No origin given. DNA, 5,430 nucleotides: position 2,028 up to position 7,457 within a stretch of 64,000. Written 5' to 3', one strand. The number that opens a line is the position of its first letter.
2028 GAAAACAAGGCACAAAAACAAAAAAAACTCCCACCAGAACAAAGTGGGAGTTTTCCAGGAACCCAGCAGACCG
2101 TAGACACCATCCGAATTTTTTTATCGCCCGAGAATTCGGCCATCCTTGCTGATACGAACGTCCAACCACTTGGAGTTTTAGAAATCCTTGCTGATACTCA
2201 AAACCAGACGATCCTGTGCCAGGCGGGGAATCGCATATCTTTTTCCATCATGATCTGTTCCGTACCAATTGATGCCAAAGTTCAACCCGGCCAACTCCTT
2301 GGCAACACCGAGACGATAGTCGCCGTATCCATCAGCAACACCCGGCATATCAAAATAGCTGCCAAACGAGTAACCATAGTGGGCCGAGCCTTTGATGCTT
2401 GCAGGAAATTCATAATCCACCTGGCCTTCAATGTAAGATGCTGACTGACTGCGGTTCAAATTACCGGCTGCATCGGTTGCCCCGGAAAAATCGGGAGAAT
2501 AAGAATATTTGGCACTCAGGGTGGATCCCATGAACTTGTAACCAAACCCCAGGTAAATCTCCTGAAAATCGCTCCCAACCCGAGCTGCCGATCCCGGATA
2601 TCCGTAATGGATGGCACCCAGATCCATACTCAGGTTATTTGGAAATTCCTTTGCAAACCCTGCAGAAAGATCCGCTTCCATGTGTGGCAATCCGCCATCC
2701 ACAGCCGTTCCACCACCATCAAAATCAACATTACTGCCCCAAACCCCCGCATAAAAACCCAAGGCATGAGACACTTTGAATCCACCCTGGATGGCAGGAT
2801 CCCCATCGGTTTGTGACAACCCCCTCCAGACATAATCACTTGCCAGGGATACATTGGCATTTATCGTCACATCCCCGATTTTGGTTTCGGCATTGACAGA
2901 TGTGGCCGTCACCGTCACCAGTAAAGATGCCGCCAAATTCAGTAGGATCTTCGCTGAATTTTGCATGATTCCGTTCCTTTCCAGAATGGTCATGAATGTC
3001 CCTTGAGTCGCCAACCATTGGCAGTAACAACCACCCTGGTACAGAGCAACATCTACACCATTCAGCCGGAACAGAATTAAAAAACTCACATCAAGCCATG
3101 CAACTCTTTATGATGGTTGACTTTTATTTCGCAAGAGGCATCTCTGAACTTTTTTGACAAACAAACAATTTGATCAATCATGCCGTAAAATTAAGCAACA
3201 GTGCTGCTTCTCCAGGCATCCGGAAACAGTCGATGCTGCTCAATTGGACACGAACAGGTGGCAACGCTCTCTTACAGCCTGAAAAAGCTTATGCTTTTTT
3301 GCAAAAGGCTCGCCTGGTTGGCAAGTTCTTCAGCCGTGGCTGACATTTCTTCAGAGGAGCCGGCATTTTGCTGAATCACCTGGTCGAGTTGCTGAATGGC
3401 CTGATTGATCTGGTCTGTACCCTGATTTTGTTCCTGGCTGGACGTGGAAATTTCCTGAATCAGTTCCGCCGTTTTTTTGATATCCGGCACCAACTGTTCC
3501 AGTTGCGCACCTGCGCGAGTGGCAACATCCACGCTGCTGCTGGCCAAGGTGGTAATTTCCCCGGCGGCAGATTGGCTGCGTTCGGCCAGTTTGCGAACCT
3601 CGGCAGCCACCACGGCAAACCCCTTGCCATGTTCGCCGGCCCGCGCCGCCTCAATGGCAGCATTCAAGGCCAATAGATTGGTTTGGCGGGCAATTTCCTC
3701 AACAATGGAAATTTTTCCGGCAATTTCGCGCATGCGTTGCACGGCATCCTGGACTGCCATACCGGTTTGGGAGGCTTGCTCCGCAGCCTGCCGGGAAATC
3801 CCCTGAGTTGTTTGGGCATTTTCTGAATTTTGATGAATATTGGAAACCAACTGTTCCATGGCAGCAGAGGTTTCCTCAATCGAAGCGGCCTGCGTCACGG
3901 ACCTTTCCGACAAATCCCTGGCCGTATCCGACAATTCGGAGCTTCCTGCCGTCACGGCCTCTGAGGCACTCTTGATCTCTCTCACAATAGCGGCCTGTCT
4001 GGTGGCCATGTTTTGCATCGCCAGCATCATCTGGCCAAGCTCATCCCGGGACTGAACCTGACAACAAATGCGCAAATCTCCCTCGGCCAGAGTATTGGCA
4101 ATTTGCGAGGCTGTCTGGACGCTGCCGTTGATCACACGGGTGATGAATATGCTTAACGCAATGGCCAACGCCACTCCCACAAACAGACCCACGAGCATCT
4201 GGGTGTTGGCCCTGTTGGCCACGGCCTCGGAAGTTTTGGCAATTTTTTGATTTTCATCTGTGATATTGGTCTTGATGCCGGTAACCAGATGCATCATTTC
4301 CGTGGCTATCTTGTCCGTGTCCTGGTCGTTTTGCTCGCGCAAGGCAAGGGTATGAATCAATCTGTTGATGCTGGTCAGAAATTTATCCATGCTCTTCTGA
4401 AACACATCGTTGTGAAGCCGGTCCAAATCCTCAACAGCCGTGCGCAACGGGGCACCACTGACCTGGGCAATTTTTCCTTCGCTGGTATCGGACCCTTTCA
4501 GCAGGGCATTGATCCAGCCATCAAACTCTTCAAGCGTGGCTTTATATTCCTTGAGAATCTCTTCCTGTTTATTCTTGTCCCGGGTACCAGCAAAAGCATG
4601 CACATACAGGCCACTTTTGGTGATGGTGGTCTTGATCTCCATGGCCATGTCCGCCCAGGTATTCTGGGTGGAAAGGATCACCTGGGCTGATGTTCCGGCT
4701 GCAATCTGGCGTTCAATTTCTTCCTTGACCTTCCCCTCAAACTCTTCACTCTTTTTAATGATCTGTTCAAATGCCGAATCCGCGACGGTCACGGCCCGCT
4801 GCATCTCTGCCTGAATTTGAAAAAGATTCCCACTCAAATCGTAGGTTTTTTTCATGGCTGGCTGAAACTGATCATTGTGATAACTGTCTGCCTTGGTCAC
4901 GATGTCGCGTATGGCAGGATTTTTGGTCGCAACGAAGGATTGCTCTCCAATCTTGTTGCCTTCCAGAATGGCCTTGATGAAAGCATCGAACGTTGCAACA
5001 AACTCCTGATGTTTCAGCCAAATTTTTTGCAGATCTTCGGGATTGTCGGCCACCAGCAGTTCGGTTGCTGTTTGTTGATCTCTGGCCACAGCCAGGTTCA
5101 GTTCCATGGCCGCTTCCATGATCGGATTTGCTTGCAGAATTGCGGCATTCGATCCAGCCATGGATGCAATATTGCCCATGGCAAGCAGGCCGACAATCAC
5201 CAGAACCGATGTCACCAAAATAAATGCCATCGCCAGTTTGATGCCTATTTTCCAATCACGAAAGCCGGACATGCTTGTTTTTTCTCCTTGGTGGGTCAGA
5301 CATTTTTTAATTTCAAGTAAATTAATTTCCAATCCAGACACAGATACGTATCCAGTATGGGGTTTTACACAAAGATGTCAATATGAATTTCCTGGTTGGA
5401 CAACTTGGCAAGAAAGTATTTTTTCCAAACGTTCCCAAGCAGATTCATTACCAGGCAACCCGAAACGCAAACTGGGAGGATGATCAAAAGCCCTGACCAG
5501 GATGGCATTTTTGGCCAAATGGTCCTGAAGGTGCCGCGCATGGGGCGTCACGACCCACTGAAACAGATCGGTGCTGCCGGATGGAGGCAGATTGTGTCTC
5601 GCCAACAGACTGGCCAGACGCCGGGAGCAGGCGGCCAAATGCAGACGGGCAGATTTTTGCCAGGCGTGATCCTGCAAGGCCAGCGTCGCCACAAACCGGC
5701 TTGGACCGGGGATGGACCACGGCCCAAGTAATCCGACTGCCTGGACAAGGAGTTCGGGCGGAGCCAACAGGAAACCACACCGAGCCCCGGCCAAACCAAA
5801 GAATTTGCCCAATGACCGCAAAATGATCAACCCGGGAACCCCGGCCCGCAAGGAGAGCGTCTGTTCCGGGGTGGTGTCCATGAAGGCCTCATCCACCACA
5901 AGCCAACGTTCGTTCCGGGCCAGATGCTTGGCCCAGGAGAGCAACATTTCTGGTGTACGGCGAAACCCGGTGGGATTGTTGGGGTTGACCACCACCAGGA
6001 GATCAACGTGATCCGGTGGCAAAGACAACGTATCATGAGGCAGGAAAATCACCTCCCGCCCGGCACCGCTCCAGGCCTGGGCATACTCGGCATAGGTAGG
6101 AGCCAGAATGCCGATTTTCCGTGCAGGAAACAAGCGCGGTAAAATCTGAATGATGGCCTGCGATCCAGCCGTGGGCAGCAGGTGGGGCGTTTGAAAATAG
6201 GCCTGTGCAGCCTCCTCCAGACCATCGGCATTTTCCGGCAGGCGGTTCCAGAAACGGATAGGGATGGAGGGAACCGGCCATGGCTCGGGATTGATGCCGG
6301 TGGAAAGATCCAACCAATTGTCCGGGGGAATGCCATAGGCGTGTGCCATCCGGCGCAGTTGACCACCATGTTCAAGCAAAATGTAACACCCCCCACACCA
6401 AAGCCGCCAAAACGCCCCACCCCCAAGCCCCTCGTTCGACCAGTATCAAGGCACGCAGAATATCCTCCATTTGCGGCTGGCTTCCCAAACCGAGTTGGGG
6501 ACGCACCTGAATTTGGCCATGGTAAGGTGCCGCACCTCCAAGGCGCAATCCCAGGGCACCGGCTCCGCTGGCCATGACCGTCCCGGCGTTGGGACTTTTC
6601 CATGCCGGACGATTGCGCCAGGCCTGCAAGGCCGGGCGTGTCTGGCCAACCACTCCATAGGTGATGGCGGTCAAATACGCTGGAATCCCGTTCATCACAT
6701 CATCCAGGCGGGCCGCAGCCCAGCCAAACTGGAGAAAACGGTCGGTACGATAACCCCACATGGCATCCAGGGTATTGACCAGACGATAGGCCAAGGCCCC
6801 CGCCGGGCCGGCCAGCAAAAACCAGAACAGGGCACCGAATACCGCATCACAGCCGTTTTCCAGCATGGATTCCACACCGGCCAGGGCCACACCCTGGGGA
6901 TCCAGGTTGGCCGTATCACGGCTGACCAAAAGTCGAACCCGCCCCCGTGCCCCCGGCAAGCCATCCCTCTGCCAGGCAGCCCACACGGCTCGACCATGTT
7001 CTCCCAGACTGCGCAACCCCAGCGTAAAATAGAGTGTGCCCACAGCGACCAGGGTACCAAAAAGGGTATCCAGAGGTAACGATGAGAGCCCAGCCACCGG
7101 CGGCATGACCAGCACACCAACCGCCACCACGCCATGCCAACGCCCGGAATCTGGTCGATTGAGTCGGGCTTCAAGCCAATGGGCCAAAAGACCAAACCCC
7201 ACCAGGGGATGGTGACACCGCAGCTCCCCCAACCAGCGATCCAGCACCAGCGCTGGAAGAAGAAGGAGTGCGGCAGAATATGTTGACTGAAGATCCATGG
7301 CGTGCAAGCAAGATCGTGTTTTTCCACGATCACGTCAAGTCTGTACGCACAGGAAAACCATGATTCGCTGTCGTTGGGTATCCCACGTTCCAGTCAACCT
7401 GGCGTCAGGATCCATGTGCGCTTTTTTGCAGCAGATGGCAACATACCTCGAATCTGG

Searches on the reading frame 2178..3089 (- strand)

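Call 59: search_protein_families(library=pfam, proteins=[window:2178-3089:-], max_evalue=0.00001)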
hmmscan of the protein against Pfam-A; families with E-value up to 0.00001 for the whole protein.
window:2178-3089:- (303 aa): 1 family
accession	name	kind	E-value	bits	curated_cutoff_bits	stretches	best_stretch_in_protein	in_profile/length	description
PF09694.16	Gcw_chp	-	1e-38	134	24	1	72-301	6-228/230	Bacterial protein of unknown function (Gcw_chp)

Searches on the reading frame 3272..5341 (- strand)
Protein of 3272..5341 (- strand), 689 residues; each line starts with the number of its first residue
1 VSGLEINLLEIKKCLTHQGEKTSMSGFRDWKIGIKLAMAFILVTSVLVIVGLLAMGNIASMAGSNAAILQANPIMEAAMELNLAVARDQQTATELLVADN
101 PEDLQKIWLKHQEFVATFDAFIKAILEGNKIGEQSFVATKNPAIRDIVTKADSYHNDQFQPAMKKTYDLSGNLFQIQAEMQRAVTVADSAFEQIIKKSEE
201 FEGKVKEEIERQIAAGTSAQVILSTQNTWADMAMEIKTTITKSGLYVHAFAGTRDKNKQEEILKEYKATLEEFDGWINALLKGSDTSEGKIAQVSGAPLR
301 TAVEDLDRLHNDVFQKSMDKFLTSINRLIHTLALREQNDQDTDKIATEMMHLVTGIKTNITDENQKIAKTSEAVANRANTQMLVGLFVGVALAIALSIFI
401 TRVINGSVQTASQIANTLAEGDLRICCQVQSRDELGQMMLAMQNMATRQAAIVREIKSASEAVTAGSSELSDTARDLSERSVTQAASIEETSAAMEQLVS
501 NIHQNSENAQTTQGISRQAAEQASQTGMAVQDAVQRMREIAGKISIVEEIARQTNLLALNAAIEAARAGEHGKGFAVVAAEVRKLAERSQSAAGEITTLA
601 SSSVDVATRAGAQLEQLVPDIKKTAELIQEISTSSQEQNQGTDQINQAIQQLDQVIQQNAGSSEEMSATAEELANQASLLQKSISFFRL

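Call 59: search_protein_families(library=pfam, proteins=[window:3272-5341:-], max_evalue=0.00001)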
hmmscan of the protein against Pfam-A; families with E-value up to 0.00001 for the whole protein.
window:3272-5341:- (689 aa): 2 families
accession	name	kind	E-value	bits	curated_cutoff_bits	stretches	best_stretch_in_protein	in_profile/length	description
PF00015.26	MCPsignal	-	3e-32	112.2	34.6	1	515-655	3-171/172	Methyl-accepting chemotaxis protein (MCP) signalling domain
PF00672.30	HAMP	-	1.3e-06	29.1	25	0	399-448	1-50/53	HAMP domain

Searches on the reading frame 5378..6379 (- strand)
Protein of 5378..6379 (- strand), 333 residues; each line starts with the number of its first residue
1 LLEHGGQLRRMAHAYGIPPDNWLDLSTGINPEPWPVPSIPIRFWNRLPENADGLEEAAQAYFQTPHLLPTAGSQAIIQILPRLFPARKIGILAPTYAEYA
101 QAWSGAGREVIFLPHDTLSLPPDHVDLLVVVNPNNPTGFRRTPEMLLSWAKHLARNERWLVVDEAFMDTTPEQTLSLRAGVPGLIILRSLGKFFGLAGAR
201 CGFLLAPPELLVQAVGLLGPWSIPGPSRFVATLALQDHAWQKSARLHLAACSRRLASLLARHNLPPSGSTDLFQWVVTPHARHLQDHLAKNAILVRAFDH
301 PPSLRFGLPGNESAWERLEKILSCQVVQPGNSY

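Call 59: search_protein_families(library=pfam, proteins=[window:5378-6379:-], max_evalue=0.00001)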
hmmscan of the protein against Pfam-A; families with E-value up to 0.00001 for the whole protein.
window:5378-6379:- (333 aa): 1 family
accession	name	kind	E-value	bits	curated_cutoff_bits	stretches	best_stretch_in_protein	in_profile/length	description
PF00155.27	Aminotran_1_2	-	9.7e-30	104.4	19.7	1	54-308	47-346/361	Aminotransferase class I and II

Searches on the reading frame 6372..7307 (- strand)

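Call 59: search_protein_families(library=pfam, proteins=[window:6372-7307:-], max_evalue=0.00001)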
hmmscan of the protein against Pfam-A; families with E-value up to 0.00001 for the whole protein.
window:6372-7307:- (311 aa): 1 family
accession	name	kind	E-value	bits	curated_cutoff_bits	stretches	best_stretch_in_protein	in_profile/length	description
PF03186.18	CobD_Cbib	-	1.3e-80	271.1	34.4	1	17-289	2-281/282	CobD/Cbib protein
